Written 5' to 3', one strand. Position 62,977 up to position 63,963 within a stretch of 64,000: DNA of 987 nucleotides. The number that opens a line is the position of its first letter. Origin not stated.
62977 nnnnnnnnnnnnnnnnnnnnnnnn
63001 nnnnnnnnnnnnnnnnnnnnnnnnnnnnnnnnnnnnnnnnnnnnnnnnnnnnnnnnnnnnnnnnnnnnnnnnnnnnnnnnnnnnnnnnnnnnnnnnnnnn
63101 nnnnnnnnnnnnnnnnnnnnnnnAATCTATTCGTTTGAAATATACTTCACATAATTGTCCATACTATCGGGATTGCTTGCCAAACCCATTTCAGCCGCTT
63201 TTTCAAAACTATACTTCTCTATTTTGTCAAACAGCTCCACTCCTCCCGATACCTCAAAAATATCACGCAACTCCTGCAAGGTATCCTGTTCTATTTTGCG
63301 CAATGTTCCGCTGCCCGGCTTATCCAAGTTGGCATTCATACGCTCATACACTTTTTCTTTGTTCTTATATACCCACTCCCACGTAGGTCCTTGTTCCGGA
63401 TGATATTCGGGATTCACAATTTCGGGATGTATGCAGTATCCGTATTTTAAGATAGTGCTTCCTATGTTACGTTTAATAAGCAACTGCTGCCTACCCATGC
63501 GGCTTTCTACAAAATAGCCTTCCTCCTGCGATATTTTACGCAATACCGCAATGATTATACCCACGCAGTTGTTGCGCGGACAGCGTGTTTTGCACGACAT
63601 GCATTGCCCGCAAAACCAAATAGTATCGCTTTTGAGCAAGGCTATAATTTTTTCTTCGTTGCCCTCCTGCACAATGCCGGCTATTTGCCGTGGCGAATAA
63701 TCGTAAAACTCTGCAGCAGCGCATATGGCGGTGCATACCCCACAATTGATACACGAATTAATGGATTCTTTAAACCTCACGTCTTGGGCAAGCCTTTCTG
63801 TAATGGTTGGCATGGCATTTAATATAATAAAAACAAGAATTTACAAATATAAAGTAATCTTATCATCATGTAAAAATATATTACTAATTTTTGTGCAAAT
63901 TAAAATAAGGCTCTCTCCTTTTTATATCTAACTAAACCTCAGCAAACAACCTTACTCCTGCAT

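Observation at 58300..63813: Heterodisulfide-reductase-like gene set with a membrane quinone-type anchor in a Bacteroidota-like fermenter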

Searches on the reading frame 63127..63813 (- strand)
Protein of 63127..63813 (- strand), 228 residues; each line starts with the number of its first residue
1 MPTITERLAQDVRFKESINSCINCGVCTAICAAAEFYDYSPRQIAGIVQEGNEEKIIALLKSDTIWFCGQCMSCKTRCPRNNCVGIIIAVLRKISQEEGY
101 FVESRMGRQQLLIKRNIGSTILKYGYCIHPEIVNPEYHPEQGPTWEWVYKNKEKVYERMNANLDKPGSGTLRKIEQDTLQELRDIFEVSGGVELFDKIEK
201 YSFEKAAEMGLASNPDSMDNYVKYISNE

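Call 3: search_protein_families(library=pfam, proteins=[window:63127-63813:-], max_evalue=0.01)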
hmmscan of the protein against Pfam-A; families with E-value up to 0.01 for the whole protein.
window:63127-63813:- (228 aa): 6 families
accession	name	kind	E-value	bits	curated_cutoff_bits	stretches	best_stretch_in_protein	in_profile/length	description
PF13183.11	Fer4_8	-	2.6e-09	37.9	27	1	18-81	2-67/68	4Fe-4S dicluster domain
PF13187.11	Fer4_9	-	5.1e-07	30.1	27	1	21-81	2-50/52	4Fe-4S dicluster domain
PF13534.11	Fer4_17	-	1.9e-06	28.7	22.2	1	20-81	1-59/61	4Fe-4S dicluster domain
PF12838.12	Fer4_7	-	0.0001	23.1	27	1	20-81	1-51/52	4Fe-4S dicluster domain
PF13237.11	Fer4_10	-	0.0024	18.2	25.5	1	19-79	7-53/53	4Fe-4S dicluster domain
PF13370.11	Fer4_13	-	0.0096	17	24.5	1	20-54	5-37/58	4Fe-4S single cluster domain of Ferredoxin I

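Call 4: search_protein_families(library=ncbifam, proteins=[window:63127-63813:-], max_evalue=0.01)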
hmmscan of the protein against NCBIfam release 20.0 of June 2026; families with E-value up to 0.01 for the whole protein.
window:63127-63813:- (228 aa): 14 families
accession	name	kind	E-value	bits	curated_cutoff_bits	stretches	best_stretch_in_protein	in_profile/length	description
NF041779.1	hetero_SS_HdrC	equivalog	2.9e-25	88.9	350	1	5-159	15-161/198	ferredoxin:CoB-CoM heterodisulfide reductase subunit HdrC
NF041890.1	hdrC_Methbact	equivalog_domain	1.4e-19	70.5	270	1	6-188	14-180/192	ferredoxin:CoB-CoM heterodisulfide reductase subunit HdrC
TIGR03290.1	CoB_CoM_SS_C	equivalog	4.2e-15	56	160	1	18-114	1-94/144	CoB--CoM heterodisulfide reductase subunit C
NF038018.1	qmoC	equivalog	1.7e-10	40.9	300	1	16-98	15-94/360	quinone-interacting membrane-bound oxidoreductase complex subunit QmoC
NF004898.0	PRK06259.1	equivalog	9.2e-08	31.1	385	1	8-114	123-235/488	fumarate reductase (CoM/CoB) subunit TfrB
NF008369.0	PRK11168.1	equivalog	3.4e-07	29.5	278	1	15-116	7-104/401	anaerobic glycerol-3-phosphate dehydrogenase subunit C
TIGR03379.1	glycerol3P_GlpC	equivalog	7.1e-07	28.3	279.9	1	16-96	2-82/397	anaerobic glycerol-3-phosphate dehydrogenase subunit GlpC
TIGR00384.1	dhsB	subfamily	0.00028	20.4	88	1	11-81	132-211/222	succinate dehydrogenase and fumarate reductase iron-sulfur protein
NF009226.0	PRK12576.1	equivalog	0.00081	18.8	344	1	19-95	154-237/317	succinate dehydrogenase/fumarate reductase iron-sulfur subunit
TIGR00314.1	cdhA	equivalog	0.00086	17.2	781.3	1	10-102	390-474/784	CO dehydrogenase/acetyl-CoA synthase complex subunit alpha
NF008434.0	PRK11274.1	equivalog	0.0014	17.7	333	1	16-111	20-119/409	glycolate oxidase subunit GlcF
NF045670.1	quin_L_LdhH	equivalog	0.0019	16.5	800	1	7-129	293-417/706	L-lactate dehydrogenase (quinone) large subunit LdhH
NF045711.1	sulf_resp_HmcF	equivalog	0.0032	16.3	750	1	12-101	53-153/457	sulfate respiration complex iron-sulfur protein HmcF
NF042909.1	FMH_DH_FwdF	exception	0.0056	15.8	375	1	19-80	15-113/336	tungsten-dependent formylmethanofuran dehydrogenase subunit FwdF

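Call 5: find_encoding_contigs(protein=window:63127-63813:-, flank=10000, max_places=6)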
Protein window:63127-63813:- (228 aa): 17 contigs read that carry it; 5 places shown.
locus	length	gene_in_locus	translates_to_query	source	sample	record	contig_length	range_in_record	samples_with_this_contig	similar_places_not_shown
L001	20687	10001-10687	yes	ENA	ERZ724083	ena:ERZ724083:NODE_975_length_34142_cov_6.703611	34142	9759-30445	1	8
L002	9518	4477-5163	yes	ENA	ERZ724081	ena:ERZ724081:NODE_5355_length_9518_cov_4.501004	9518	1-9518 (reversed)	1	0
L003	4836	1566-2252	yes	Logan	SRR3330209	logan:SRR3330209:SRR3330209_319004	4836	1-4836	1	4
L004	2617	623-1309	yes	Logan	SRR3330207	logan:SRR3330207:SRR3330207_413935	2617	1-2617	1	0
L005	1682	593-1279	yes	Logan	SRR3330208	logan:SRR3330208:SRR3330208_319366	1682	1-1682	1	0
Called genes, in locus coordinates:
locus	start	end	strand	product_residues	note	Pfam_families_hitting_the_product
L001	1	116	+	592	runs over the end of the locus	PF01368:DHH, PF02272:DHHA1, PF17768:RecJ_OB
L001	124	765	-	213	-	PF01810:LysE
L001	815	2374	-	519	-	PF03321:GH3, PF23571:GH3_M, PF23572:GH3_C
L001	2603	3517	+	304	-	-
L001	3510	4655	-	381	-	PF04055:Radical_SAM, PF06969:HemN_C (faint)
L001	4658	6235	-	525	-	PF02518:HATPase_c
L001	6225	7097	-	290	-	PF03976:PPK2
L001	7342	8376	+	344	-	PF01180:DHO_dh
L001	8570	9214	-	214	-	PF01712:dNK, PF02223:Thymidylate_kin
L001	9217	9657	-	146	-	PF01288:HPPK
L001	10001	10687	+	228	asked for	PF13183:Fer4_8, PF13187:Fer4_9 (weak), PF13534:Fer4_17 (weak)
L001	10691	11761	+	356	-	PF02754:CCG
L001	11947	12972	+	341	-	PF00070:Pyr_redox (weak), PF00890:FAD_binding_2 (faint), PF01134:GIDA (weak), PF01262:AlaDh_PNT_C (faint), PF07992:Pyr_redox_2, PF12831:FAD_oxidored (weak), PF13450:NAD_binding_8 (weak), PF03486:HI0933_like (weak), +3 more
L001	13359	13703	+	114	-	PF13237:Fer4_10 (faint), PF13183:Fer4_8 (weak), PF12838:Fer4_7 (weak), PF13187:Fer4_9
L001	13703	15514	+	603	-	PF13183:Fer4_8, PF12838:Fer4_7 (weak), PF13534:Fer4_17 (weak), PF02754:CCG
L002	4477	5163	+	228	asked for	PF13183:Fer4_8, PF13187:Fer4_9 (weak), PF13534:Fer4_17 (weak)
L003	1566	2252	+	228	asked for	PF13183:Fer4_8, PF13187:Fer4_9 (weak), PF13534:Fer4_17 (weak)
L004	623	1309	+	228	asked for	PF13183:Fer4_8, PF13187:Fer4_9 (weak), PF13534:Fer4_17 (weak)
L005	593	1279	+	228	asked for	PF13183:Fer4_8, PF13187:Fer4_9 (weak), PF13534:Fer4_17 (weak)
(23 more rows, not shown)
